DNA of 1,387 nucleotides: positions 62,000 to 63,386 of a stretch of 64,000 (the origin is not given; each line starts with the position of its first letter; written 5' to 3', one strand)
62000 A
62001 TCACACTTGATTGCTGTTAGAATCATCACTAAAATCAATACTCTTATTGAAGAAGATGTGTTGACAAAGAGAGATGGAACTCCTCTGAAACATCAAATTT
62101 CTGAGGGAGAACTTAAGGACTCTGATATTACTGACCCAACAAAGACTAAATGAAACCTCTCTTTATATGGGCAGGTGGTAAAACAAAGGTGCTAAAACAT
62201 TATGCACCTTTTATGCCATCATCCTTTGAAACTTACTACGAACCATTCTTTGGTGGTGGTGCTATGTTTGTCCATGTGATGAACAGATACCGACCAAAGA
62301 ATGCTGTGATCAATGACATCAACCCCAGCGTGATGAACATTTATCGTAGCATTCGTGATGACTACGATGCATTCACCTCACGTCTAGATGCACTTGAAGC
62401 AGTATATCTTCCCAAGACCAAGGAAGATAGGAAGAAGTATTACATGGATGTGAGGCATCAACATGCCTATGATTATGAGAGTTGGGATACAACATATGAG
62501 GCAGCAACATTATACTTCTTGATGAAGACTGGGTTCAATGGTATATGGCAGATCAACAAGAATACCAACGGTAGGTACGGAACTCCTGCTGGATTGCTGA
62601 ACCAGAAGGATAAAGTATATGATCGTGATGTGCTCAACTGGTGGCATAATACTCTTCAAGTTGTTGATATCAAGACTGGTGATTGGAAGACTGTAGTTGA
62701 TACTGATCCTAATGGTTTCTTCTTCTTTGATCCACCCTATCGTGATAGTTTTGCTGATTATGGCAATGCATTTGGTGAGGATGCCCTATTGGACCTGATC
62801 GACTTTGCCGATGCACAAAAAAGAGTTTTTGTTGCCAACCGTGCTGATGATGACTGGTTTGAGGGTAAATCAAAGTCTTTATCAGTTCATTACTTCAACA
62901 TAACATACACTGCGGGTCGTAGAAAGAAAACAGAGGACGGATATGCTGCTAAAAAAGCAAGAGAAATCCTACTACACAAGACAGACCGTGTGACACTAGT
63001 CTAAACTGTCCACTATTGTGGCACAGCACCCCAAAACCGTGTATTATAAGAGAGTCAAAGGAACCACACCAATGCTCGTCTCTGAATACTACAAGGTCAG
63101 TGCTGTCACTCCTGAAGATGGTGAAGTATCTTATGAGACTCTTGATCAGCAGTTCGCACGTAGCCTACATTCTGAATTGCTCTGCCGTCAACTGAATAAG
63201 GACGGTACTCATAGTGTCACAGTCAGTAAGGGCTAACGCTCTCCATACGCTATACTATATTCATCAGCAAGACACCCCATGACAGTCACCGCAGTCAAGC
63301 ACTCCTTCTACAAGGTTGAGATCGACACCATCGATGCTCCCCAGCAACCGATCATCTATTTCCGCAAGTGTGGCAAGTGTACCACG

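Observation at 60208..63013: Repeat-bounded cassette: EcoRI-like nuclease + DGQH/ParB-like protein + Dam methylase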

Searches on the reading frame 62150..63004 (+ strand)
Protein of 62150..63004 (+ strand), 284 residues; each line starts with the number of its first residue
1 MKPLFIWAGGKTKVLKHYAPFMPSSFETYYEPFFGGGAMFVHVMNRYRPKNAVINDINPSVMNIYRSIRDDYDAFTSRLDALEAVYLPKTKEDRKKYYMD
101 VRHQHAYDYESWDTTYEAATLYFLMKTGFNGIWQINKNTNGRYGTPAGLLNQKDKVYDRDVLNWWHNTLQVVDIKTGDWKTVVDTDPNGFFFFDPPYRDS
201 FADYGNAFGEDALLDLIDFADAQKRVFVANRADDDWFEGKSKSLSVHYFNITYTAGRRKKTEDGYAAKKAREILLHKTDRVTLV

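Call 6: search_protein_families(library=pfam, proteins=[window:62150-63004:+], max_evalue=0.1)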
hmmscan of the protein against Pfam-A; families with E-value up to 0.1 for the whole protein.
window:62150-63004:+ (284 aa): 1 family
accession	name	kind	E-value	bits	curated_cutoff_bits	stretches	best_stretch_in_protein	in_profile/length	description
PF02086.21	MethyltransfD12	-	4.8e-31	108.8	22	1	7-219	1-213/253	D12 class N6 adenine-specific DNA methyltransferase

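Call 7: search_protein_families(library=phrogs, proteins=[window:62150-63004:+], max_evalue=0.01)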
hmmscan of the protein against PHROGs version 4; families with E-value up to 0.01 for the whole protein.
window:62150-63004:+ (284 aa): 5 families
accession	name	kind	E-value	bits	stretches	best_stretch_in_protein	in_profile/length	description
phrog_56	-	other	9e-68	231.1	1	1-275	61-320/647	DNA methyltransferase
phrog_26700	-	unknown function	1.1e-23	84.6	1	2-206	7-204/552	-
phrog_116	-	other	5.2e-10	39.3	1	3-200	512-694/779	DNA methyltransferase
phrog_23217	-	unknown function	8.8e-05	23.6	1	5-68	7-67/109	-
phrog_1996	-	other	0.0053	17.7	1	162-261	27-131/150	DNA methyltransferase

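Call 11: search_protein_families(library=padloc, proteins=[window:62150-63004:+], max_evalue=1)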
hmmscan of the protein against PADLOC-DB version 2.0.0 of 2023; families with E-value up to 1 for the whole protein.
window:62150-63004:+ (284 aa): 22 families
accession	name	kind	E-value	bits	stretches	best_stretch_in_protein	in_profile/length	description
PDLC03294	MTase_II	-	7.2e-46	155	1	1-262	4-260/272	Type II methyltransferase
PDLC03735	oMTase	-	2.6e-33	113.7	1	2-219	8-225/284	orphan methyltransferase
PDLC03261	MTase_II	-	3.3e-30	103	1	2-199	25-205/643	Type II methyltransferase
PDLC03266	MTase_II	-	3.4e-28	96.9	1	2-200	15-200/285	Type II methyltransferase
PDLC03247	MTase_II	-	5.4e-25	86.2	1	3-200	4-186/282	Type II methyltransferase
PDLC03729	oMTase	-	3.4e-24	83.8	1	2-274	5-265/275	orphan methyltransferase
PDLC03383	MTase_II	-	8.6e-18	62.8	1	4-227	21-256/318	Type II methyltransferase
PDLC03253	MTase_II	-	1e-15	56.2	1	1-260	3-242/253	Type II methyltransferase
PDLC03349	MTase_II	-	9.4e-15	52.5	2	6-70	10-73/374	Type II methyltransferase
PDLC03302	MTase_II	-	1.7e-13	48.2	1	5-205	363-550/626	Type II methyltransferase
PDLC03344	MTase_II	-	1.4e-12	45.7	1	1-159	3-149/154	Type II methyltransferase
PDLC03717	oMTase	-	3.8e-12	44.2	1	6-226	7-215/285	orphan methyltransferase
PDLC04018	PD-Lambda-5_B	-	3e-11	41.2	1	8-265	11-267/291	-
PDLC03264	MTase_II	-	4.6e-11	40.5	1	8-230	18-234/306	Type II methyltransferase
PDLC03290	MTase_II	-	1.5e-09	35.6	1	4-202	7-205/292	Type II methyltransferase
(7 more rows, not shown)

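Call 12: search_protein_families(library=ncbifam, proteins=[window:62150-63004:+], max_evalue=1)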
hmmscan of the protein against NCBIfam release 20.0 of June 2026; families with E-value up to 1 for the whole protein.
window:62150-63004:+ (284 aa): 1 family
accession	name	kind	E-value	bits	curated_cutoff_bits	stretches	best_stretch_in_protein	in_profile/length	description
TIGR00571.1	dam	subfamily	9.7e-40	136.9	114.85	1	1-239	1-234/267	Dam family site-specific DNA-(adenine-N6)-methyltransferase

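Call 18: search_dna_similar(query=window:62150-63004:+, collection=phages, mode=protein, max_rows=60, rows=spread, max_evalue=1e-40)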
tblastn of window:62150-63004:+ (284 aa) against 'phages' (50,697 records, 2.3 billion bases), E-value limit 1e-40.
Records with a match: 64; places in all: 64; records where one place covers at least 80% of the query: 64.
Best place of each record, by identity: 80-90% 64.
By first word of the organism name: Synechococcus 64.
By host as written in the record: Synechococcus 56; Synechococcus sp. WH7803 4; - 3; Synechococcus sp. WH 7803 1.
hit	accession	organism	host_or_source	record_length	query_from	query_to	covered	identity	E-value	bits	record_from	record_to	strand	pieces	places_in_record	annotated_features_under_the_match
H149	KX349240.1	Synechococcus phage S-RIM2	Synechococcus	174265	1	284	100%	84.5%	1e-153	479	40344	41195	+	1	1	DNA adenine methylase | hypothetical protein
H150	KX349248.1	Synechococcus phage S-RIM2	Synechococcus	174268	1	284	100%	84.5%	1e-153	479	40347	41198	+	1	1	DNA adenine methylase | hypothetical protein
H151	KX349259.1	Synechococcus phage S-RIM2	Synechococcus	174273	1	284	100%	84.5%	1e-153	479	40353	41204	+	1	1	DNA adenine methylase | hypothetical protein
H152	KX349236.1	Synechococcus phage S-RIM2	Synechococcus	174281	1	284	100%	84.5%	1e-153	479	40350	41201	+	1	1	DNA adenine methylase | hypothetical protein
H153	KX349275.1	Synechococcus phage S-RIM2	Synechococcus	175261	1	284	100%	84.5%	1e-153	479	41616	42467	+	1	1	DNA adenine methylase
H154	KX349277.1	Synechococcus phage S-RIM2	Synechococcus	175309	1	284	100%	84.5%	1e-153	479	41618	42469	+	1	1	DNA adenine methylase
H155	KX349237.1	Synechococcus phage S-RIM2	Synechococcus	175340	1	284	100%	84.5%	1e-153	479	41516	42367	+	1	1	DNA adenine methylase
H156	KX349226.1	Synechococcus phage S-RIM2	USA: Vineyard Sound, Massachusetts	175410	1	284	100%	84.5%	1e-153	479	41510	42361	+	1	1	DNA adenine methylase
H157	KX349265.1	Synechococcus phage S-RIM2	Synechococcus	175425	1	284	100%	84.5%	1e-153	479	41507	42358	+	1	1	DNA adenine methylase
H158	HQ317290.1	Synechococcus phage S-RIM2 R21_2007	Synechococcus sp. WH7803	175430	1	284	100%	84.5%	1e-153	479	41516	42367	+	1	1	DNA adenine methylase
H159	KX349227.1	Synechococcus phage S-RIM2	USA: Vineyard Sound, Massachusetts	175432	1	284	100%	84.5%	1e-153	479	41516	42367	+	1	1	DNA adenine methylase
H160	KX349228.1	Synechococcus phage S-RIM2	USA: Vineyard Sound, Massachusetts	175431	1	284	100%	84.5%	1e-153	479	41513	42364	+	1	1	DNA adenine methylase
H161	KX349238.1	Synechococcus phage S-RIM2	Synechococcus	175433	1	284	100%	84.5%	1e-153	479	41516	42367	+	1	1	DNA adenine methylase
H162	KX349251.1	Synechococcus phage S-RIM2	Synechococcus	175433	1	284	100%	84.5%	1e-153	479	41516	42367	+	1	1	DNA adenine methylase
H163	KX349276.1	Synechococcus phage S-RIM2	Synechococcus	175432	1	284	100%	84.5%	1e-153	479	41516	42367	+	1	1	DNA adenine methylase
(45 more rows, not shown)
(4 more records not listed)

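Call 28: search_solved_structures(query=window:62150-63004:+, max_evalue=0.001, show_alignments=3)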
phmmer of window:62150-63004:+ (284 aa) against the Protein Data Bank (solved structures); distinct sequences matched with E-value up to 0.001: 5.
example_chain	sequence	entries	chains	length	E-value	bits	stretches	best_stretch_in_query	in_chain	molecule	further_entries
2dpm_A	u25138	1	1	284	1.6e-26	96.7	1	2-260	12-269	PROTEIN (ADENINE-SPECIFIC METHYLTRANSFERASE DPNII 1)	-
7m6b_B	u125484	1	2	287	3.3e-10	43.2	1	3-200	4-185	Site-specific DNA-methyltransferase (adenine-specific)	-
1q0s_A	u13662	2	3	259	1.4e-05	28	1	8-223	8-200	DNA adenine methylase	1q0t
1yfj_A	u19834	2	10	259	2.1e-05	27.4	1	8-222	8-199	DNA adenine methylase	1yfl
1yf3_A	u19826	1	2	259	3.1e-05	26.9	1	8-222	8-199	DNA adenine methylase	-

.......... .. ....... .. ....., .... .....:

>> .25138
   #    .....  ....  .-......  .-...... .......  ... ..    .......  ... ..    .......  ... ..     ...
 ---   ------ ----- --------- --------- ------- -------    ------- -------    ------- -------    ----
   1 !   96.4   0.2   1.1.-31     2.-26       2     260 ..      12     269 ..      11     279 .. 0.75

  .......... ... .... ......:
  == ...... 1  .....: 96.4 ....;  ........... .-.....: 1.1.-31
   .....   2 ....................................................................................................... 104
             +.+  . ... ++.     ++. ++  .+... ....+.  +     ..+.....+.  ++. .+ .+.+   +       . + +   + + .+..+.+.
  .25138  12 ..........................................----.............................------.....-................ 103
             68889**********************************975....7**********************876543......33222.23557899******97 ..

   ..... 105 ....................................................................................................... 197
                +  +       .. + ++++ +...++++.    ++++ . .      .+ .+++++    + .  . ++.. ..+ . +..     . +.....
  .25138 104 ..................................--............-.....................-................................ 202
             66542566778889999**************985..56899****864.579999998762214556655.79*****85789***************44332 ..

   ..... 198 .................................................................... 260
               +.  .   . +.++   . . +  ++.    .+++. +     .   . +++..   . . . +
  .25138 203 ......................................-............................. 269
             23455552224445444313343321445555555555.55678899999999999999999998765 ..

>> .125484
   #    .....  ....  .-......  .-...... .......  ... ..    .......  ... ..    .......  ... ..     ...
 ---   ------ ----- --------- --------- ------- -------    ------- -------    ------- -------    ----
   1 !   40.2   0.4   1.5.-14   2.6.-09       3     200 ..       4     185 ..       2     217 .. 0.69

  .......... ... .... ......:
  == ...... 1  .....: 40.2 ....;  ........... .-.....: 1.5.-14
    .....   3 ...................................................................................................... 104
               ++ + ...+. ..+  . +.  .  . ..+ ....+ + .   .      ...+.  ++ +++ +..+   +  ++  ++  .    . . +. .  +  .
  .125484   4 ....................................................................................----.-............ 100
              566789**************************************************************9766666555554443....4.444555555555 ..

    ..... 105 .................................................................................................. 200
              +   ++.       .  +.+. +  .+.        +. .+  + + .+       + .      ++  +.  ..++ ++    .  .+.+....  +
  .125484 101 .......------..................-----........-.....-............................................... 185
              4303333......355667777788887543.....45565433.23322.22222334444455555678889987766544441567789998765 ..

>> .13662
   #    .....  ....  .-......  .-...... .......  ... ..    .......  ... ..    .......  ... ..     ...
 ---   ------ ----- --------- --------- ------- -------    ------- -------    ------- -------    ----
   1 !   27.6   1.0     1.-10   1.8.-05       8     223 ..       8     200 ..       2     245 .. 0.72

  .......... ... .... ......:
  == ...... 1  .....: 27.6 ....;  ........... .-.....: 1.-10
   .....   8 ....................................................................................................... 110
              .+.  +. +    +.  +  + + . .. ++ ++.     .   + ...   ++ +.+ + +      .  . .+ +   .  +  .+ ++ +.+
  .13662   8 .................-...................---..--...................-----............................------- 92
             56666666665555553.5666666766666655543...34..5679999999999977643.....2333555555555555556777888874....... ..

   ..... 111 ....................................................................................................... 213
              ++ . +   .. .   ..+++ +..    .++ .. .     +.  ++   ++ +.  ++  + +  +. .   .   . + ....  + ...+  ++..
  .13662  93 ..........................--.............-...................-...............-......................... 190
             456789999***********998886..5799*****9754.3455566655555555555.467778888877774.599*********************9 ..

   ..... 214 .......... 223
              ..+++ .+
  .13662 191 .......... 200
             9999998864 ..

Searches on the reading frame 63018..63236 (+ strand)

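Call 6: search_protein_families(library=pfam, proteins=[window:63018-63236:+], max_evalue=0.1)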
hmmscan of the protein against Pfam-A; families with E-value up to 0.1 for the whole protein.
window:63018-63236:+ (72 aa): 0 families

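Call 7: search_protein_families(library=phrogs, proteins=[window:63018-63236:+], max_evalue=0.01)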
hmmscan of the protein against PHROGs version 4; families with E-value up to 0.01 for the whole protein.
window:63018-63236:+ (72 aa): 1 family
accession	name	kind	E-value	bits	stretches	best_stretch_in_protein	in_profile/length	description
phrog_16523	-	unknown function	1.3e-15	58.1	1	24-69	17-62/65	-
